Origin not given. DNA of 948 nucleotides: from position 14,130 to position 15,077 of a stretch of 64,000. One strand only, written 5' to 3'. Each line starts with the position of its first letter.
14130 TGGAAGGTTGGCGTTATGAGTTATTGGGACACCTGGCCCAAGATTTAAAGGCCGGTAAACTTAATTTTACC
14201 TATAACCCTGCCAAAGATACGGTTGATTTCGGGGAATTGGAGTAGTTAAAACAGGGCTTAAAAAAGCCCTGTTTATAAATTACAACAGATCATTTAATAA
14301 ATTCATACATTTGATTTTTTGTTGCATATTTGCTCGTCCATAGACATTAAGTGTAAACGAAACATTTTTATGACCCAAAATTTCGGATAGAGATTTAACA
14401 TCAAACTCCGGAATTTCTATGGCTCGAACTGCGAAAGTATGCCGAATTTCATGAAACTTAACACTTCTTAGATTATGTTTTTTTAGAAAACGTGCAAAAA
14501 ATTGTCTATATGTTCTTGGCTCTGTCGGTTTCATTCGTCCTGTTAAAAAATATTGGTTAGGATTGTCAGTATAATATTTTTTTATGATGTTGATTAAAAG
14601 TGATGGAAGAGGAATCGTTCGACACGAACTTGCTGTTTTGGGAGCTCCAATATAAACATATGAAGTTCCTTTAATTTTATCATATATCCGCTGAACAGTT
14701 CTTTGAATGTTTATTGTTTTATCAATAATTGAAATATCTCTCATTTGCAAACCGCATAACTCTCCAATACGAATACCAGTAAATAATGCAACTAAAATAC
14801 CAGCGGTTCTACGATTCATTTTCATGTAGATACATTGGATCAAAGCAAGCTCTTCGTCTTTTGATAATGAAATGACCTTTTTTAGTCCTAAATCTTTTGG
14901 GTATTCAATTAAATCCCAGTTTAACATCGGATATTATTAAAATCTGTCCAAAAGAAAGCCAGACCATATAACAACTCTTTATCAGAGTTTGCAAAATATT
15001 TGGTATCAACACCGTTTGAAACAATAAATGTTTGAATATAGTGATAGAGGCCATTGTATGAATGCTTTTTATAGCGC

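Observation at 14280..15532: Decayed type I restriction (hsdR) remnant fused to a catalytic-domain-only tyrosine recombinase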

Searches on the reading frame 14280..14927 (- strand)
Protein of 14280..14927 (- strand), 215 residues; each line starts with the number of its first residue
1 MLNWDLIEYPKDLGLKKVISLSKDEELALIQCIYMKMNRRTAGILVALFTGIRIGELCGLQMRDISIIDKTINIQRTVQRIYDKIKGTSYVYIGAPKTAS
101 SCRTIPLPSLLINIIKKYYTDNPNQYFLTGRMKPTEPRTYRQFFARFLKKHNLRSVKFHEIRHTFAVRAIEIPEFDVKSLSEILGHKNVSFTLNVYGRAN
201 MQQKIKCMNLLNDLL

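Call 4: search_protein_families(library=pfam, proteins=[window:14280-14927:-], max_evalue=0.1)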
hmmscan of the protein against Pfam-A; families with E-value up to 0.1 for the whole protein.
window:14280-14927:- (215 aa): 1 family
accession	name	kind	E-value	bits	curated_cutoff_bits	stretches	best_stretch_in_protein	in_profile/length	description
PF00589.27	Phage_integrase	-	1.4e-21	77.4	27.1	1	22-202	4-171/172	Phage integrase family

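Call 7: find_homologous_proteins(query=window:14280-14927:-)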
Query window:14280-14927:- (215 aa): 2092 proteins with E <= 0.001 among 2250 candidates; the best 120 are listed.
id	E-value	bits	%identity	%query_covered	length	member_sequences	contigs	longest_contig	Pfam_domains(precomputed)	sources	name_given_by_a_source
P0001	1.5e-133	461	96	100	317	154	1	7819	PF14659.13,PF00589.28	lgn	-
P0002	5.9e-133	459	95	100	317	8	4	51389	PF14659.13,PF00589.28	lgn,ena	-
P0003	6.1e-132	456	95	100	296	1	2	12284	PF00589.28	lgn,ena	-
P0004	1.2e-131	455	94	100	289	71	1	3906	PF00589.28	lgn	-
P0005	1.7e-131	454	95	100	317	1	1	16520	PF14659.13,PF00589.28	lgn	-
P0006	8.1e-128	442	90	100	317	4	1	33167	PF14659.13,PF00589.28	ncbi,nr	ncbi:MAG: site-specific integrase [Alphaproteobacteria bacterium]|nr:site-specific integrase [Alphap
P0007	9.0e-128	442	93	100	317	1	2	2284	PF14659.13,PF00589.28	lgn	-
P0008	5.6e-127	439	90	100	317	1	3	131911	PF14659.13,PF00589.28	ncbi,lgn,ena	-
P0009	3.9e-126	437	89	100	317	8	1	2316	PF14659.13,PF00589.28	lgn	-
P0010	2.7e-121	421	84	100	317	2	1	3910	PF14659.13,PF13102.13,PF00589.28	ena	-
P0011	2.3e-118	411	83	100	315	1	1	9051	PF13495.13,PF14659.13,PF00589.28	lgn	-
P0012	3.3e-118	411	83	100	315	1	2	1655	PF13495.13,PF14659.13,PF00589.28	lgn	-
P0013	3.3e-118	411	84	100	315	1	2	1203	PF14659.13,PF00589.28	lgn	-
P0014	5.4e-118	410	84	100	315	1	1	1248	PF14659.13,PF00589.28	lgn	-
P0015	1.2e-117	409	83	100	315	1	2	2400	PF14659.13,PF00589.28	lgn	-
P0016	1.3e-117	409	82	100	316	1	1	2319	PF14659.13,PF00589.28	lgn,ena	-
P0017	1.6e-117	408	82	100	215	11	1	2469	PF00589.28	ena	-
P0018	2.0e-117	408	82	100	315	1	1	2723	PF14659.13,PF00589.28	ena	-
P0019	3.0e-117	408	82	100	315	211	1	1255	PF14659.13,PF00589.28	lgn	-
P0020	3.5e-117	407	83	100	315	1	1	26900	PF14659.13,PF00589.28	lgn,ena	-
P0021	4.2e-117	407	82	100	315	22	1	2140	PF14659.13,PF00589.28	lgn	-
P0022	8.3e-117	406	83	100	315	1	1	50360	PF14659.13,PF00589.28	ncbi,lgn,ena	-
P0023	1.1e-116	406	80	100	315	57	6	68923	PF14659.13,PF00589.28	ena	-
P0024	2.2e-116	405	81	100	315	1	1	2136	PF14659.13,PF22022.3,PF00589.28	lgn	-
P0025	2.4e-116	405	82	100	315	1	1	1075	PF14659.13,PF00589.28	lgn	-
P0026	2.7e-116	404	81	100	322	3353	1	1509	PF14659.13,PF00589.28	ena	-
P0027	3.4e-116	404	81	100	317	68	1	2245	PF14659.13,PF00589.28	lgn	-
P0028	4.3e-116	404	81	100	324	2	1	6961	PF00589.28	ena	-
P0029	4.9e-116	404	81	100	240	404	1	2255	PF00589.28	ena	-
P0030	5.5e-116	403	81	100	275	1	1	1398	PF00589.28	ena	-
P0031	5.9e-116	403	80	100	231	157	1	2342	PF00589.28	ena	-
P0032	6.3e-116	403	81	100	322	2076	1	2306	PF14659.13,PF00589.28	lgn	-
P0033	9.4e-116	403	81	100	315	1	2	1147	PF14659.13,PF00589.28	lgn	-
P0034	1.1e-115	402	81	100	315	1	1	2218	PF00589.28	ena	-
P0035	1.1e-115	402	81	100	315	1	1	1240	PF00589.28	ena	-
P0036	1.4e-115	402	82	100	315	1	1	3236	PF14659.13,PF00589.28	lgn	-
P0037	1.4e-115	402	80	100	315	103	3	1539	PF14659.13,PF00589.28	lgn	-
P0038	2.5e-115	401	81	100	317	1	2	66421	PF14659.13,PF00589.28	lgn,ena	-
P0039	3.5e-115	401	81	100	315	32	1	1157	PF14659.13,PF00589.28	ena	-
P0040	4.0e-115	401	81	100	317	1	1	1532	PF14659.13,PF00589.28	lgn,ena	-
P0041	4.7e-115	400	81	100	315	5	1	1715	PF14659.13,PF00589.28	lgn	-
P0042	5.4e-115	400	80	100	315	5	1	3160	PF14659.13,PF00589.28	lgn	-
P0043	5.8e-115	400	80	100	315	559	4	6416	PF14659.13,PF22022.3,PF00589.28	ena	-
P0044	6.2e-115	400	80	100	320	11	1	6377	PF14659.13,PF22022.3,PF00589.28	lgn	-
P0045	6.2e-115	400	81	100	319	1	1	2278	PF00589.28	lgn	-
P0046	6.5e-115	400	81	100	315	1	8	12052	PF14659.13,PF00589.28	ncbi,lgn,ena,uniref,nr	ncbi:site-specific integrase [Holdemania filiformis]|uniref:site-specific integrase n=1 Tax=Holdeman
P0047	6.6e-115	400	81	100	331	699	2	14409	PF14659.13,PF00589.28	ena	-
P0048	6.9e-115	400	80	100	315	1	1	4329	PF14659.13,PF00589.28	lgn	-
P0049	7.8e-115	400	80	100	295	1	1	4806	PF14659.13,PF00589.28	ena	-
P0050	8.7e-115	400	80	100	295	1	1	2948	PF14659.13,PF00589.28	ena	-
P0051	9.7e-115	399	80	100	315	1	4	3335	PF14659.13,PF22022.3,PF00589.28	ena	-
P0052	9.8e-115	399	80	100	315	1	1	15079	PF14659.13,PF00589.28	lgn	-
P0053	1.0e-114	399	80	100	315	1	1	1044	PF14659.13,PF00589.28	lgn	-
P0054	1.2e-114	399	80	100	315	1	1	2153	PF14659.13,PF00589.28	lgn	-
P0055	1.3e-114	399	80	100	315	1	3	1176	PF14659.13,PF00589.28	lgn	-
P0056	1.8e-114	399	80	100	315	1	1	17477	PF14659.13,PF00589.28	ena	-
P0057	1.9e-114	398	80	100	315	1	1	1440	PF14659.13,PF00589.28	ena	-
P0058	1.9e-114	398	80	100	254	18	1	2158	PF00589.28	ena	-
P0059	2.4e-114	398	80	100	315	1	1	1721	PF14659.13,PF00589.28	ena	-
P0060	2.9e-114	398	80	100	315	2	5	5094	PF14659.13,PF00589.28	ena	-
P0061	3.6e-114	398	80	100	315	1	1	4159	PF14659.13,PF00589.28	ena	-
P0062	4.1e-114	397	80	100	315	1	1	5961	PF14659.13,PF00589.28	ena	-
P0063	4.6e-114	397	80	100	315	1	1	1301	PF14659.13,PF00589.28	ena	-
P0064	5.9e-114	397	80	100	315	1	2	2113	PF14659.13,PF00589.28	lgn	-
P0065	6.1e-114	397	80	100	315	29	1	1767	PF14659.13,PF00589.28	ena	-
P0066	6.4e-114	397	80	100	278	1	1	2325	PF00589.28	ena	-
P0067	7.1e-114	397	80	100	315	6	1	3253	PF14659.13,PF00589.28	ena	-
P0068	7.4e-114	396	80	100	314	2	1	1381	PF14659.13,PF22022.3,PF00589.28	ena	-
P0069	8.5e-114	396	80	100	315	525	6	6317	PF14659.13,PF00589.28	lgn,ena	-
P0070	8.9e-114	396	80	100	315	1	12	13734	PF14659.13,PF00589.28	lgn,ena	-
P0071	1.2e-113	396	80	100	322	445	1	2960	PF14659.13,PF00589.28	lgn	-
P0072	1.5e-113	395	80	100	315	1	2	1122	PF14659.13,PF00589.28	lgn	-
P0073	1.6e-113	395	80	100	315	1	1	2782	PF14659.13,PF00589.28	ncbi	-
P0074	2.0e-113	395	80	100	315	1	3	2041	PF14659.13,PF00589.28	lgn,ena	-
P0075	2.4e-113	395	80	98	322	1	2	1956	PF00589.28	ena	-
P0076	2.6e-113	395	80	100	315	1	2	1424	PF14659.13,PF00589.28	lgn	-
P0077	2.7e-113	395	80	100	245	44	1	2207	PF00589.28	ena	-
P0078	3.3e-113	394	80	100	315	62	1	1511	PF14659.13,PF00589.28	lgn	-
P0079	3.6e-113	394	80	100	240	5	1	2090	PF00589.28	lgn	-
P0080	3.8e-113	394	80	100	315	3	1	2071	PF14659.13,PF00589.28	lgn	-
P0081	4.0e-113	394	80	100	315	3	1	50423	PF14659.13,PF00589.28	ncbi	-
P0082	4.3e-113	394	80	100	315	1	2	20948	PF14659.13,PF00589.28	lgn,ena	-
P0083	5.5e-113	394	79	100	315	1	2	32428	PF14659.13,PF00589.28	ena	-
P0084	6.2e-113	393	79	100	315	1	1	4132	PF14659.13,PF00589.28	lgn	-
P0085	6.6e-113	393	82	100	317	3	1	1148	PF14659.13,PF00589.28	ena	-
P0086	7.0e-113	393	80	100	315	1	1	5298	PF14659.13,PF00589.28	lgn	-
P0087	7.1e-113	393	80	100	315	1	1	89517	PF14659.13,PF00589.28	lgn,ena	-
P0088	7.3e-113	393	79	100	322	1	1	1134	PF14659.13,PF00589.28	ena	-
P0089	8.7e-113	393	81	100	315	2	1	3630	PF14659.13,PF00589.28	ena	-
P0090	1.2e-112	393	79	100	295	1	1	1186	PF14659.13,PF00589.28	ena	-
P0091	1.2e-112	393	79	100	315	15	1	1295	PF14659.13,PF00589.28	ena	-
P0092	2.1e-112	392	80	100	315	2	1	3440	PF14659.13,PF00589.28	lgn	-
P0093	2.4e-112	392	79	100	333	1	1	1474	PF14659.13,PF00589.28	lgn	-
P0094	2.7e-112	391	79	100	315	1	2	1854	PF14659.13,PF00589.28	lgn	-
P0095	3.0e-112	391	80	100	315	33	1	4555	PF14659.13,PF00589.28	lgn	-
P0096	3.0e-112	391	79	100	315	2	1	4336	PF14659.13,PF00589.28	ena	-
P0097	3.1e-112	391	79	100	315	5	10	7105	PF14659.13,PF00589.28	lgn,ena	-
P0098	3.4e-112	391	79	100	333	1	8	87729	PF14659.13,PF00589.28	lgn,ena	-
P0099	4.0e-112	391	79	100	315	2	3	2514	PF14659.13,PF00589.28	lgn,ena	-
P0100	4.1e-112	391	78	100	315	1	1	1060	PF14659.13,PF00589.28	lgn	-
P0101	4.4e-112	391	79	100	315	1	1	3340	PF14659.13,PF00589.28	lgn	-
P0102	4.9e-112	391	78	100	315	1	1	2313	PF14659.13,PF22022.3,PF00589.28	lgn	-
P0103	5.0e-112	391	80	100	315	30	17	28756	PF14659.13,PF00589.28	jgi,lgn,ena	-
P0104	5.4e-112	390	80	100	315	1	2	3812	PF14659.13,PF00589.28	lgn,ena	-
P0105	5.5e-112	390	80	100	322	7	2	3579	PF14659.13,PF00589.28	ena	-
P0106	7.5e-112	390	79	100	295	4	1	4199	PF14659.13,PF00589.28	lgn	-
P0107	9.6e-112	390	79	100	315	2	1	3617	PF14659.13,PF00589.28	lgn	-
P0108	1.3e-111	389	78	100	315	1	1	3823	PF14659.13,PF00589.28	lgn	-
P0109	1.5e-111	389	79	100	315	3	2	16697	PF14659.13,PF00589.28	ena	-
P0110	1.7e-111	389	79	100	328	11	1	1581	PF14659.13,PF00589.28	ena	-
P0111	1.7e-111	389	80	100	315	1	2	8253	PF14659.13,PF00589.28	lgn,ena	-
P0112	1.7e-111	389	79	100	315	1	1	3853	PF14659.13,PF00589.28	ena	-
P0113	1.7e-111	389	79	100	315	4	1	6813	PF14659.13,PF00589.28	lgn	-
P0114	2.1e-111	388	79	100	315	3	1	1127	PF14659.13,PF00589.28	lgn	-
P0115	3.2e-111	388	80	100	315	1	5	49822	PF14659.13,PF00589.28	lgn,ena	-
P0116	3.5e-111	388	79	100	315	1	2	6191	PF14659.13,PF00589.28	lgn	-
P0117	4.0e-111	388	80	100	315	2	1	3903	PF14659.13,PF00589.28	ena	-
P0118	4.9e-111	387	77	100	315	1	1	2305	PF14659.13,PF00589.28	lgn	-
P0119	5.0e-111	387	80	100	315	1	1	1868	PF14659.13,PF22022.3,PF00589.28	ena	-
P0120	5.1e-111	387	79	100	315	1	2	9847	PF14659.13,PF00589.28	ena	-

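Call 9: find_encoding_contigs(protein=P0008, flank=10000, max_places=4)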
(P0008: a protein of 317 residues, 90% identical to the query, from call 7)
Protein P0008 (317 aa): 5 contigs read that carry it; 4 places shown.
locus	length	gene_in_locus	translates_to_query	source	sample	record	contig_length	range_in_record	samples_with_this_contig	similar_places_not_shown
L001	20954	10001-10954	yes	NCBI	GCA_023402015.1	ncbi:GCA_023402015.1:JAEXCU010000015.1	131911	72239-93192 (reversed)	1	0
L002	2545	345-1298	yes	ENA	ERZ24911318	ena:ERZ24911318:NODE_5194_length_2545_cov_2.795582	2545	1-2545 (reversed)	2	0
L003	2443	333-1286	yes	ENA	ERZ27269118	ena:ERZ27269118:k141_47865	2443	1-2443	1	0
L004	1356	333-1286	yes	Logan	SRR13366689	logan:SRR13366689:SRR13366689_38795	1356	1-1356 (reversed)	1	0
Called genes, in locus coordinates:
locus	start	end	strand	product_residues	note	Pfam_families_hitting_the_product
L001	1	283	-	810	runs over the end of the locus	-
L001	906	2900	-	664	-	PF11149:DUF2924, PF00239:Resolvase, PF07508:Recombinase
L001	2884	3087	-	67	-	-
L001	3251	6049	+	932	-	PF04313:HSDR_N, PF00270:DEAD, PF04851:ResIII, PF18766:SWI2_SNF2, PF22679:T1R_D3-like, PF12008:EcoR124_C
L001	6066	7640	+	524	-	PF12161:HsdM_N, PF02384:N6_Mtase, PF07669:Eco57I (faint)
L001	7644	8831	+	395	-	PF01420:Methylase_S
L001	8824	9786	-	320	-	PF01420:Methylase_S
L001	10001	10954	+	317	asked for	PF14659:Phage_int_SAM_3, PF00589:Phage_integrase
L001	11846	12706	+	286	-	-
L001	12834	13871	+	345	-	-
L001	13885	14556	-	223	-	-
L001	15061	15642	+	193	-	-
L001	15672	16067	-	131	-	PF00376:MerR, PF13411:MerR_1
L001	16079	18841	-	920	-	PF00521:DNA_topoisoIV, PF03989:DNA_gyraseA_C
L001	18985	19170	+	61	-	-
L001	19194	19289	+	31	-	-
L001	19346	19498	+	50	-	PF00468:Ribosomal_L34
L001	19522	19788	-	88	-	PF13560:HTH_31, PF12844:HTH_19 (weak)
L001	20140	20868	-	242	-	PF01643:Acyl-ACP_TE, PF13279:4HBT_2 (faint), PF20791:Acyl-ACP_TE_C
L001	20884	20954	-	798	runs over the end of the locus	PF00133:tRNA-synt_1, PF09334:tRNA-synt_1g, PF13603:tRNA-synt_1_2 (faint), PF08264:Anticodon_1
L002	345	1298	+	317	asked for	PF14659:Phage_int_SAM_3, PF00589:Phage_integrase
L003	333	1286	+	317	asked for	PF14659:Phage_int_SAM_3, PF00589:Phage_integrase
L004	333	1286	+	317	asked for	PF14659:Phage_int_SAM_3, PF00589:Phage_integrase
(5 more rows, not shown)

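Call 10: find_encoding_contigs(protein=P0006, flank=10000, max_places=4)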
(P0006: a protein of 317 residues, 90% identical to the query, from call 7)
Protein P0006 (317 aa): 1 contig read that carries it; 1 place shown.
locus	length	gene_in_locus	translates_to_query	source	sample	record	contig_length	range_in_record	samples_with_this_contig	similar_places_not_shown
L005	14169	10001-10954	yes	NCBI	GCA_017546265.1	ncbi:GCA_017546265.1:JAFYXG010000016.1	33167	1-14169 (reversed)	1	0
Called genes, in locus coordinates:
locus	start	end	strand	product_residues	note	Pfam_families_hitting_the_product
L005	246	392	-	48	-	-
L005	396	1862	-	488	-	PF11074:DUF2779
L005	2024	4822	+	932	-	PF04313:HSDR_N, PF00270:DEAD, PF04851:ResIII, PF18766:SWI2_SNF2, PF22679:T1R_D3-like, PF12008:EcoR124_C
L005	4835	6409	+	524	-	PF12161:HsdM_N, PF02384:N6_Mtase, PF07669:Eco57I (faint)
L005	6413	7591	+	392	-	PF01420:Methylase_S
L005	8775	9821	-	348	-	PF01420:Methylase_S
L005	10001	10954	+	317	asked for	PF14659:Phage_int_SAM_3, PF00589:Phage_integrase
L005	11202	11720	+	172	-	PF13091:PLDc_2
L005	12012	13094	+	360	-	-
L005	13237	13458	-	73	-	-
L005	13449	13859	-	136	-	-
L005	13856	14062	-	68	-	-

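Call 11: find_encoding_contigs(protein=P0002, flank=10000, max_places=5)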
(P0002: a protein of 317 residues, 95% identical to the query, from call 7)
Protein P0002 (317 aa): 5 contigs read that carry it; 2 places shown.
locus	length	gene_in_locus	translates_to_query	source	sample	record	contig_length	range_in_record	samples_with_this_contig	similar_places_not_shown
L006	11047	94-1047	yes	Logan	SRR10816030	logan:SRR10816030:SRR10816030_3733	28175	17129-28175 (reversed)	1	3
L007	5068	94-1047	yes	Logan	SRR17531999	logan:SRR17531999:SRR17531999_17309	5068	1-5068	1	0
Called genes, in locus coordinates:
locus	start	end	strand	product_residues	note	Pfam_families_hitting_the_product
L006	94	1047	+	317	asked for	PF14659:Phage_int_SAM_3, PF00589:Phage_integrase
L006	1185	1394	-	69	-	-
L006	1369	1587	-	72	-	-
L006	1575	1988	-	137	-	-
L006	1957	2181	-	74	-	-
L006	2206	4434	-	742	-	PF24801:FNIII-A_GpJ, PF13550:Phage-tail_3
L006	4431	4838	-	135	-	PF00877:NLPC_P60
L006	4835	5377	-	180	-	PF08875:DUF1833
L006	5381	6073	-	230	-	PF21722:Gly_rich_2 (weak)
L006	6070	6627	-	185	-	-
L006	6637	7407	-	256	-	-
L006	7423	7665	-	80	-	-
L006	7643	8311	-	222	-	-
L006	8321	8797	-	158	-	-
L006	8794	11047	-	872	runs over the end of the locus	PF20155:TMP_3, PF06120:Phage_HK97_TLTM (faint), PF09718:Tape_meas_lam_C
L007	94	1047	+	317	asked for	PF14659:Phage_int_SAM_3, PF00589:Phage_integrase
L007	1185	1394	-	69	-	-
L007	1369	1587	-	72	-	-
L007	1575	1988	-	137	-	-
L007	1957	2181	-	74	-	-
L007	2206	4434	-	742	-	PF24801:FNIII-A_GpJ, PF13550:Phage-tail_3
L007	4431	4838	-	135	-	PF00877:NLPC_P60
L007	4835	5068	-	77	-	?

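Call 13: find_encoding_contigs(protein=window:14280-14927:-, flank=10000, max_places=10)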
Protein window:14280-14927:- (215 aa): 9 contigs read that carry it; 3 places shown.
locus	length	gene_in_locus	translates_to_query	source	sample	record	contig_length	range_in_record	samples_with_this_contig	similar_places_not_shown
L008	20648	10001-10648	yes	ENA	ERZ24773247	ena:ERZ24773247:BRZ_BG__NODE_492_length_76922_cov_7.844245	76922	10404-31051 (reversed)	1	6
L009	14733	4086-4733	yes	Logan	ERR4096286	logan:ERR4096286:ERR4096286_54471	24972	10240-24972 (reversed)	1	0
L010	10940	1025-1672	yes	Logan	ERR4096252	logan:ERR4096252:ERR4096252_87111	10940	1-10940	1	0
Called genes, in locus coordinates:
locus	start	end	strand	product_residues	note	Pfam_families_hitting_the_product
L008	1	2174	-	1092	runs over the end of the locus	PF13116:YhdP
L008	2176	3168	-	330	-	PF01384:PHO4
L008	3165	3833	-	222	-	PF01865:PhoU_div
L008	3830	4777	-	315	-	PF03462:PCRF, PF00472:RF-1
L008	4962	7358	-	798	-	PF00912:Transgly, PF17092:PCB_OB, PF00905:Transpeptidase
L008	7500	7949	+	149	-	PF02580:Tyr_Deacylase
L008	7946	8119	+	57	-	-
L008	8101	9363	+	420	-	PF00275:EPSP_synthase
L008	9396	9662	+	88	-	-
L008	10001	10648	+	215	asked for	PF00589:Phage_integrase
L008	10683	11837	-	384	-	PF01612:DNA_pol_A_exo1, PF00570:HRDC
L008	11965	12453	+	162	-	-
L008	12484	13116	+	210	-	-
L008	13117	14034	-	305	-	PF00483:NTP_transferase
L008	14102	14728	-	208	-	PF02578:Cu-oxidase_4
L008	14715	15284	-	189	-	PF09835:DUF2062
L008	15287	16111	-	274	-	PF01790:LGT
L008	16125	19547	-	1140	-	PF02811:PHP, PF07733:DNA_pol3_alpha, PF17657:DNA_pol3_finger, PF14579:HHH_6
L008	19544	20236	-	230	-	PF00005:ABC_tran, PF13304:AAA_21 (faint)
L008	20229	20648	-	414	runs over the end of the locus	PF12704:MacB_PCD, PF02687:FtsX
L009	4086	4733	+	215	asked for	PF00589:Phage_integrase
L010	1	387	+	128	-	?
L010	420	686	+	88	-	-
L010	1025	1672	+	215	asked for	PF00589:Phage_integrase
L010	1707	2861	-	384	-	PF01612:DNA_pol_A_exo1, PF00570:HRDC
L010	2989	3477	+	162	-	-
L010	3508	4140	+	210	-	-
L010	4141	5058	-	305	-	PF00483:NTP_transferase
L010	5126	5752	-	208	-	PF02578:Cu-oxidase_4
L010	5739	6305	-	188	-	PF09835:DUF2062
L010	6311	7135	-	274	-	PF01790:LGT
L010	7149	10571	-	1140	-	PF02811:PHP, PF07733:DNA_pol3_alpha, PF17657:DNA_pol3_finger, PF14579:HHH_6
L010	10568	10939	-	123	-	?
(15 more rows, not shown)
